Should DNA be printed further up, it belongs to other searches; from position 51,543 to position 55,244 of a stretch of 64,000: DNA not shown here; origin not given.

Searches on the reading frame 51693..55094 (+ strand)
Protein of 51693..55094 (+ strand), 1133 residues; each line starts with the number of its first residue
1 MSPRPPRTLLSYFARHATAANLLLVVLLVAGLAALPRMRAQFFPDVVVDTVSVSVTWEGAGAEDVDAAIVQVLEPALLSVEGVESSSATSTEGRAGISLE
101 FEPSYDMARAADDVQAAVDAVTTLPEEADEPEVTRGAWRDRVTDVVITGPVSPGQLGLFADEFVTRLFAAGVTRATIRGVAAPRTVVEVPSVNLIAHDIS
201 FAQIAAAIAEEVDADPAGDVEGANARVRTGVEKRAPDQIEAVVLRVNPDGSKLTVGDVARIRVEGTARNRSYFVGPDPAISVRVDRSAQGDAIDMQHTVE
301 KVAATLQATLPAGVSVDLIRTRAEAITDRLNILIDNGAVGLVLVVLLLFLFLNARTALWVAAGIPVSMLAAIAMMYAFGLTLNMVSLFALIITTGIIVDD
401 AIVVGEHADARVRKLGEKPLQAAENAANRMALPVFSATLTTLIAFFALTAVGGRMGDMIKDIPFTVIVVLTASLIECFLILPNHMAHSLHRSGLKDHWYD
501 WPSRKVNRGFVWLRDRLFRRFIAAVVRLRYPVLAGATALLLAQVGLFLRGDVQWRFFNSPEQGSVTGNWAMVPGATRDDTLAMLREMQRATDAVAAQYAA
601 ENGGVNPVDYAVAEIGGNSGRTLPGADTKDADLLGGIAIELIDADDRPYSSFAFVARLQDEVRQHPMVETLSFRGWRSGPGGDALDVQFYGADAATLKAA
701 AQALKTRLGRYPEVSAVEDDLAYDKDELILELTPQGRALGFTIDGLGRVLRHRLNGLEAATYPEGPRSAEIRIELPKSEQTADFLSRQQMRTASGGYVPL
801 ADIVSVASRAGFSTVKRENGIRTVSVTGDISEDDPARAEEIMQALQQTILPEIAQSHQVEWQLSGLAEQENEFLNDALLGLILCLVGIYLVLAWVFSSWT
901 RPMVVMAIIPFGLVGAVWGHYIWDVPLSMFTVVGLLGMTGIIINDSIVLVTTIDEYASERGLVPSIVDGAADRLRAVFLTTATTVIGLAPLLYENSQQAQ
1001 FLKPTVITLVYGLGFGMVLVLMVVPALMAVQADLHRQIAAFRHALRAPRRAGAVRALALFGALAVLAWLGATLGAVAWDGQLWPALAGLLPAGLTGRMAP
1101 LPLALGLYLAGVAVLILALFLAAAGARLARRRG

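Call 83: search_protein_families(library=pfam, max_evalue=0.001, proteins=[window:51693-55094:+])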
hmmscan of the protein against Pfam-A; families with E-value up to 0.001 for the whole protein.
window:51693-55094:+ (1133 aa): 2 families
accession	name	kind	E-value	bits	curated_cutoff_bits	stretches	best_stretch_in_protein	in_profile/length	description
PF00873.25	ACR_tran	-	2.8e-143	479.3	28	1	11-1029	3-1018/1021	AcrB/AcrD/AcrF family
PF02355.23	SecD_SecF_C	-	9.1e-08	32.2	20.5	2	341-477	41-175/189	Protein export membrane protein SecD/SecF, C-terminal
